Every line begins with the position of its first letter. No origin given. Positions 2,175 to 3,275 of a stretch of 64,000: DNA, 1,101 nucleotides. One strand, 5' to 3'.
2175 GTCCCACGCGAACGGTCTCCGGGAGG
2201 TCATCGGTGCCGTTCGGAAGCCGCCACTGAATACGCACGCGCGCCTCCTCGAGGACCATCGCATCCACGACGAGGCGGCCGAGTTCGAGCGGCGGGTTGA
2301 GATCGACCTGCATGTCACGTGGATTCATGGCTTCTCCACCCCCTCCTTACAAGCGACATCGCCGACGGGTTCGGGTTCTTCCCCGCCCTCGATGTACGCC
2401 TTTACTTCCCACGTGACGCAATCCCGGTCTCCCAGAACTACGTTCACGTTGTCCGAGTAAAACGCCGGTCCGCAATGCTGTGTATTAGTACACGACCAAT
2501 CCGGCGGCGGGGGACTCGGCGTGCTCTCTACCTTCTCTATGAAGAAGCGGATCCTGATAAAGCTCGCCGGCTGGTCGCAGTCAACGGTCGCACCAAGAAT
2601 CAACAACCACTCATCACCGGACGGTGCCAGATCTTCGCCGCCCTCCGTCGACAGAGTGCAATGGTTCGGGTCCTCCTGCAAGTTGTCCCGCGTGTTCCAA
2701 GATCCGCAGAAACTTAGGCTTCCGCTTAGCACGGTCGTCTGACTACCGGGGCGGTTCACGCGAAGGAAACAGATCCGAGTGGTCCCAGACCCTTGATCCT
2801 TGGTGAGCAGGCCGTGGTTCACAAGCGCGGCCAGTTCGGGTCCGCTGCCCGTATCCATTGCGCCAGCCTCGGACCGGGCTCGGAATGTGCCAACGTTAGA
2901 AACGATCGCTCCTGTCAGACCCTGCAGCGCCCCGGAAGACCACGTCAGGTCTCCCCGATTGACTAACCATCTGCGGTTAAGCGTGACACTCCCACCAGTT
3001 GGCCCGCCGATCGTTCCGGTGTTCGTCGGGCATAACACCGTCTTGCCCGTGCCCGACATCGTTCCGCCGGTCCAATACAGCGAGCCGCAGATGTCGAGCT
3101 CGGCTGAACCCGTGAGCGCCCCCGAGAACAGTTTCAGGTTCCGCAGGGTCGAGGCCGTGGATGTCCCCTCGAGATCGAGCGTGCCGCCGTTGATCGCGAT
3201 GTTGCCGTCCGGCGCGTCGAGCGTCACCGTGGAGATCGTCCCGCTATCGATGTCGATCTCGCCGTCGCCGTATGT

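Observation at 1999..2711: Lower-GC, Cys-rich C-terminal module of the giant surface protein plus a 4-nt-coupled 109-aa ORF: a swappable effector/partner cassette?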

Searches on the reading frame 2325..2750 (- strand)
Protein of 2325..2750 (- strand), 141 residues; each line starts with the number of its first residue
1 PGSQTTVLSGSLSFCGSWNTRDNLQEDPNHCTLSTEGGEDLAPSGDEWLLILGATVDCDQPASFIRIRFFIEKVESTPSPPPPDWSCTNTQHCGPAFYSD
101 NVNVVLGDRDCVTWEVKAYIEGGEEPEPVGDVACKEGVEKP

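Call 6: search_protein_families(library=pfam, proteins=[window:2325-2750:-], max_evalue=1)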
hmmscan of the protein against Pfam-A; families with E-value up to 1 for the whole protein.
window:2325-2750:- (141 aa): 0 families

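Call 7: search_protein_families(library=ncbifam, proteins=[window:2325-2750:-], max_evalue=1)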
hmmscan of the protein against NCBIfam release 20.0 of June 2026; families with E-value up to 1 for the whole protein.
window:2325-2750:- (141 aa): 0 families

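Call 22: search_protein_representatives(protein=window:2328-2726:-)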
Query: 133 residues. Proteins with E-value up to 0.001 (for the whole library): 7; up to 1e-10: 4; up to 1e-30: 1. The best 7 are listed.
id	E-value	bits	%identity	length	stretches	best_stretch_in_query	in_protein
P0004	2.5e-88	309.6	100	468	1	1-133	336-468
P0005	1.5e-20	89.6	41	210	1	1-133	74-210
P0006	6.8e-16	74.5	41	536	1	2-133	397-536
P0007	3.5e-11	59.2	48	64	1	72-133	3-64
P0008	2.4e-05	40.2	29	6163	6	11-77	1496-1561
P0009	3.6e-05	39.7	36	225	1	1-133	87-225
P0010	7.0e-04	35.5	28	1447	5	93-126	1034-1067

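Call 25: find_encoding_contigs(protein=P0006, flank=10000)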
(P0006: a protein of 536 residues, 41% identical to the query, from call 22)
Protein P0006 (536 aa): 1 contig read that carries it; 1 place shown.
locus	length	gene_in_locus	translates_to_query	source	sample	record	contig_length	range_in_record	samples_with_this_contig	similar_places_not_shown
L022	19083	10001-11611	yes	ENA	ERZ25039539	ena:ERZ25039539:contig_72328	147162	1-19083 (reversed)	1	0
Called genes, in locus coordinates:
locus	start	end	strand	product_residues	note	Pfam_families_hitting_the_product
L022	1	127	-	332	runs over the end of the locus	PF02275:CBAH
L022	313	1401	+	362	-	PF02515:CoA_transf_3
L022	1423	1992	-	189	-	PF00005:ABC_tran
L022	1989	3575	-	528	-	-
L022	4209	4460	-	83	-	PF12833:HTH_18, PF00165:HTH_AraC (weak)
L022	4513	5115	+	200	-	PF00903:Glyoxalase, PF18029:Glyoxalase_6 (weak)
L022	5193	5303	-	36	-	-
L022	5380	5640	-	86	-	-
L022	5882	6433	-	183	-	PF13489:Methyltransf_23, PF08241:Methyltransf_11, PF08242:Methyltransf_12, PF13649:Methyltransf_25, PF01209:Ubie_methyltran (weak), PF05148:Methyltransf_8 (weak), PF13847:Methyltransf_31 (weak)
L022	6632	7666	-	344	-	PF00561:Abhydrolase_1, PF12146:Hydrolase_4, PF00196:GerE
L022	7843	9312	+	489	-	PF07690:MFS_1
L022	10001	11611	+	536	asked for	-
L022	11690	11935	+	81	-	-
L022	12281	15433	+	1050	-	PF08751:TrwC, PF01443:Viral_helicase1 (faint), PF13245:AAA_19, PF13604:AAA_30, PF18335:SH3_13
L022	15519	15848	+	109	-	-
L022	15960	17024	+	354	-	-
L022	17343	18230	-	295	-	-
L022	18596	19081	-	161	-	?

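Call 26: find_encoding_contigs(protein=P0005, flank=10000)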
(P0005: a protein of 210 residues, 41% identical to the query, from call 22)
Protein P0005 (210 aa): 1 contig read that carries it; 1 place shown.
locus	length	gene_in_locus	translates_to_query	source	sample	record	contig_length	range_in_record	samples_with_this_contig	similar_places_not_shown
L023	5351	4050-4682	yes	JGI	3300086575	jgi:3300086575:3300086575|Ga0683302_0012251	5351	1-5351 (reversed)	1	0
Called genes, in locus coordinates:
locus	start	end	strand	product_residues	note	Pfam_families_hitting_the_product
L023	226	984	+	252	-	PF00392:GntR, PF07729:FCD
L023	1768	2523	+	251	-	PF01261:AP_endonuc_2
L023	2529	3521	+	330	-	-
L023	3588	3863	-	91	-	-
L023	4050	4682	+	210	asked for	-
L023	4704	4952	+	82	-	-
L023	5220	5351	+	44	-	?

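Call 27: find_encoding_contigs(protein=P0009, flank=10000)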
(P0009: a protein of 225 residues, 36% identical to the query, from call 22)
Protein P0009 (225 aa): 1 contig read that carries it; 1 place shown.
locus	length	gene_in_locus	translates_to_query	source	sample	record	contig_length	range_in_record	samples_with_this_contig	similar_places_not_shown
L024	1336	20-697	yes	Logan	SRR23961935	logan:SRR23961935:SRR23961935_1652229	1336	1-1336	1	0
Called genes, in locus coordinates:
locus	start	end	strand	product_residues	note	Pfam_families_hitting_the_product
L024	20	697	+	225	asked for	-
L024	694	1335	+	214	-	?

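Call 34: search_protein_families(library=phrogs, proteins=[window:2328-2726:-], max_evalue=0.01)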
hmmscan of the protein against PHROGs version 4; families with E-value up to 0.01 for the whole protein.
window:2328-2726:- (133 aa): 0 families

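Call 78: search_protein_families(library=pfam, proteins=[L022:15960-17024:+, L022:15519-15848:+, L022:12281-15433:+, L023:3588-3863:-, L023:2529-3521:+], max_evalue=0.1)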
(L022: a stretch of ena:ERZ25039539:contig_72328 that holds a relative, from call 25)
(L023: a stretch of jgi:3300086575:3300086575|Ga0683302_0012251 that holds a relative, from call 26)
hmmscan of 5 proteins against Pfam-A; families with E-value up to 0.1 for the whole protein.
L022:15960-17024:+ (354 aa): 0 families

L022:15519-15848:+ (109 aa): 1 family
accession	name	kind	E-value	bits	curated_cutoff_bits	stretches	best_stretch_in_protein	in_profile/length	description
PF12728.13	HTH_17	-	0.034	14.8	27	0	34-76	5-46/51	Helix-turn-helix domain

L022:12281-15433:+ (1050 aa): 8 families
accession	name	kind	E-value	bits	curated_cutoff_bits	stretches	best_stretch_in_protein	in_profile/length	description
PF08751.17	TrwC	-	1.2e-73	248.6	25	1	56-324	22-285/286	TrwC relaxase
PF13604.12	AAA_30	-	1.3e-50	172.2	27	1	463-651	1-189/191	AAA domain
PF13245.12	AAA_19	-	5.4e-13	49.7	25.1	1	479-593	10-131/134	AAA domain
PF18335.7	SH3_13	-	1.4e-09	38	41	1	690-750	1-61/65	ATP-dependent RecD-like DNA helicase SH3 domain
PF01443.25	Viral_helicase1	-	3.9e-08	33.8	21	2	751-817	153-227/228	Viral superfamily 1 RNA helicase core domain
PF13401.12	AAA_22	-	9.9e-05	23.1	27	1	479-591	4-126/130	AAA domain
PF13086.12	AAA_11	-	0.0081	16.4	27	0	552-592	214-251/257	AAA domain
PF22232.2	TraI_hel_assoc_N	-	0.015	16.3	27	1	497-586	12-99/99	TraI helicase-associated ssDNA bd, N-terminal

L023:3588-3863:- (91 aa): 0 families

L023:2529-3521:+ (330 aa): 2 families
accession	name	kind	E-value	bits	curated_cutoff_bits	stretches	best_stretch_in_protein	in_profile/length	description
PF03445.19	DUF294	-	0.00038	20.8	21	1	41-91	45-93/138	Putative nucleotidyltransferase DUF294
PF01909.29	NTP_transf_2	-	0.022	15.6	21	1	47-90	14-47/93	Nucleotidyltransferase domain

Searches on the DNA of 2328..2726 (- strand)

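Call 99: search_rna_families(sources=[L023, L022], threshold=evalue, max_evalue=0.1)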
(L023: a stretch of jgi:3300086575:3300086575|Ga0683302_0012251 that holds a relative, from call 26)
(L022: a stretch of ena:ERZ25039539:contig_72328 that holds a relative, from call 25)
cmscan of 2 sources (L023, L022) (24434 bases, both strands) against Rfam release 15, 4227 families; matches with E-value up to 0.1: 1.
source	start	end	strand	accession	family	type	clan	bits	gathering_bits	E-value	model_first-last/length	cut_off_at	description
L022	17588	17660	-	RF00005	tRNA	Gene; tRNA;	CL00001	73.8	29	1.1e-14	1-71/71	no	tRNA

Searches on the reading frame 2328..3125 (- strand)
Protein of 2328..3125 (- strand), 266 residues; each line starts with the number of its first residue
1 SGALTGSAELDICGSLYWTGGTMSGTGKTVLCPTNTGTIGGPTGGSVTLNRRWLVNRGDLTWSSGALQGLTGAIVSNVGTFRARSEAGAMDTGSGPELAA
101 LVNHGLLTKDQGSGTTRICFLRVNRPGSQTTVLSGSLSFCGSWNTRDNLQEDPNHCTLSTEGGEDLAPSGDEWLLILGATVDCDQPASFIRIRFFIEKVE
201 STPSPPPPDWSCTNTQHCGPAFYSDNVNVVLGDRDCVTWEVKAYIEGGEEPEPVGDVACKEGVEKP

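Call 68: predict_structure(alignment_id=A2)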
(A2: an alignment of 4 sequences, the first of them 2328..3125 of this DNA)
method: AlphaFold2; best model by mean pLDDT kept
length: 266 residues; sequences in the alignment: 4
mean_pLDDT: 47.2   pTM: 0.38
mean pLDDT of the five models: 47.2, 46.7, 41.0, 39.4, 35.8
residues with pLDDT >= 90: 0; 70-90: 18; 50-70: 105; < 50: 143
segments of 3 or more residues with pLDDT < 50: 41-44, 56-58, 64-67, 69-154, 160-169, 186-188, 202-230
pLDDT, mean of each block of 10 residues (from residue 1): 57 61 58 54 50 49 49 40 40 37 35 32 29 27 25 48 42 53 51 64 40 27 41 68 63 74 69
secondary structure, 60 per line:
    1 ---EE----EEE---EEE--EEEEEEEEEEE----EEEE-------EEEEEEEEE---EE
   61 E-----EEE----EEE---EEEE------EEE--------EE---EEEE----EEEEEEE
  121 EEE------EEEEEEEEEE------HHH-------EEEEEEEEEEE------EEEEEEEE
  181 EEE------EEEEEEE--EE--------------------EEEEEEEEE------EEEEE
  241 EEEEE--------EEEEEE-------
elements in order: E10-12 E16-18 E21-31 E36-39 E47-55 E59-61 E67-69 E74-76 E80-83 E90-92 E106-109 E114-123 E130-139 E156-166 E173-183 E190-196 E221-229 E236-245 E254-259

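Call 74: fold_search(model_id=the predicted structure, library=pdb)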
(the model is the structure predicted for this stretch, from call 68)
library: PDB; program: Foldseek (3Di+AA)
matches with E <= 10: 1285; with E <= 0.001: 0
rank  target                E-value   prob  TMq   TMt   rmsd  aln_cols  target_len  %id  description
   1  1a6a_B                1.8e-02  0.99  0.23  0.30   6.6       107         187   15  THE STRUCTURE OF AN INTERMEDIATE IN CLASS II MHC MATURATION: CLIP BOUND TO HLA-DR3 (released 1998-05-27)
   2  5jlz_B                2.2e-02  0.96  0.22  0.28   7.1       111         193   14  Crystal structure of HLA-DRB1*04:01 in complex with modified alpha-enolase peptide 26-40 with citrulline at the positi (released 2016-12-07)
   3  3c5j_B                2.5e-02  0.99  0.21  0.28   5.8       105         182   15  Crystal structure of HLA DR52c (released 2008-08-05)
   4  3pdd                  2.5e-02  0.98  0.23  0.31  15.0       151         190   11  Structures of Clostridium thermocellum CbhA fibronectin(III)-like modules (released 2011-11-23)
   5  7t2b_G                3.0e-02  0.97  0.23  0.30   6.8       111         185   16  Crystal structure of the 5F TCR in complex with HLA-DP4-Ply (released 2022-12-28)
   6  1dlh_B                3.2e-02  0.94  0.20  0.27   7.8       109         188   15  CRYSTAL STRUCTURE OF THE HUMAN CLASS II MHC PROTEIN HLA-DR1 COMPLEXED WITH AN INFLUENZA VIRUS PEPTIDE (released 1994-06-22)
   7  3pgc_B                3.4e-02  0.96  0.20  0.27   8.2       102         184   15  Crystal Structure of HLA-DR1 with CLIP106-120, flipped peptide orientation (released 2010-12-08)
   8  5ksa_B                3.4e-02  0.96  0.22  0.29   7.8       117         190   20  Bel602-DQ8.5-glia-gamma1 complex (released 2016-09-21)
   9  4h25_B                3.7e-02  0.95  0.21  0.28   6.7       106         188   14  TCR interaction with peptide mimics of nickel offers structure insights to nickel contact allergy (released 2013-10-16)
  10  1aqd_B                4.1e-02  0.94  0.22  0.28   7.0       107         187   15  HLA-DR1 (DRA, DRB1 0101) HUMAN CLASS II HISTOCOMPATIBILITY PROTEIN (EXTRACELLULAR DOMAIN) COMPLEXED WITH ENDOGENOUS PE (released 1998-01-28)
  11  5lax_D                4.8e-02  0.94  0.21  0.28   7.8       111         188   14  Crystal structure of HLA_DRB1*04:01 in complex with alpha-enolase peptide 26-40 (released 2016-12-07)
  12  4p5m_H                5.3e-02  0.54  0.20  0.25  15.7       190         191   12  Structural Basis of Chronic Beryllium Disease: Bridging the Gap Between Allergic Hypersensitivity and Autoimmunity (released 2014-08-27)
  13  7t2b_L                5.6e-02  0.96  0.22  0.30   6.4       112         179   17  Crystal structure of the 5F TCR in complex with HLA-DP4-Ply (released 2022-12-28)
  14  5ni9_B                5.6e-02  0.92  0.21  0.27   6.9       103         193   16  Crystal structure of HLA-DRB1*04:01 with the alpha-enolase peptide 326-340 (released 2018-06-13)
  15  5nig_B                5.6e-02  0.92  0.21  0.27   6.9       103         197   16  Crystal structure of HLA-DRB1*04:01 with modified alpha-enolase peptide 326-340 (arginine 327 to citrulline) (released 2018-06-13)
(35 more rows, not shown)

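Call 81: search_solved_structures(query=A2, max_evalue=10)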
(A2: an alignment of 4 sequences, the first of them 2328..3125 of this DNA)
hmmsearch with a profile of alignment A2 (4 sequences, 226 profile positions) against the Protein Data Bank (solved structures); distinct sequences matched with E-value up to 10: 0.

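Call 82: find_related_loci(query=A2, collection=genome_contigs, flank=6000)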
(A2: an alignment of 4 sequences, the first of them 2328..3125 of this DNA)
Query A2 (266 aa) in genome_contigs; peptide patterns used: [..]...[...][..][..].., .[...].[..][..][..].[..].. (x = any residue, [..] = any of these).
193 stretches matched a pattern, but none encodes a relative of the query by tblastn (E <= 1e-3).

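Call 83: find_related_loci(query=A2, collection=metagenome_contigs, flank=6000)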
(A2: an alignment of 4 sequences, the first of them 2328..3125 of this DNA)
Query A2 (266 aa) in metagenome_contigs; peptide patterns used: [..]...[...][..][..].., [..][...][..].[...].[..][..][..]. (x = any residue, [..] = any of these).
217 stretches matched a pattern; 1 encode a relative of the query (tblastn E <= 1e-3); 1 distinct loci.
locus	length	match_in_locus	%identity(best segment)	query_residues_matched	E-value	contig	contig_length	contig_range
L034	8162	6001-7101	29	1-141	8e-8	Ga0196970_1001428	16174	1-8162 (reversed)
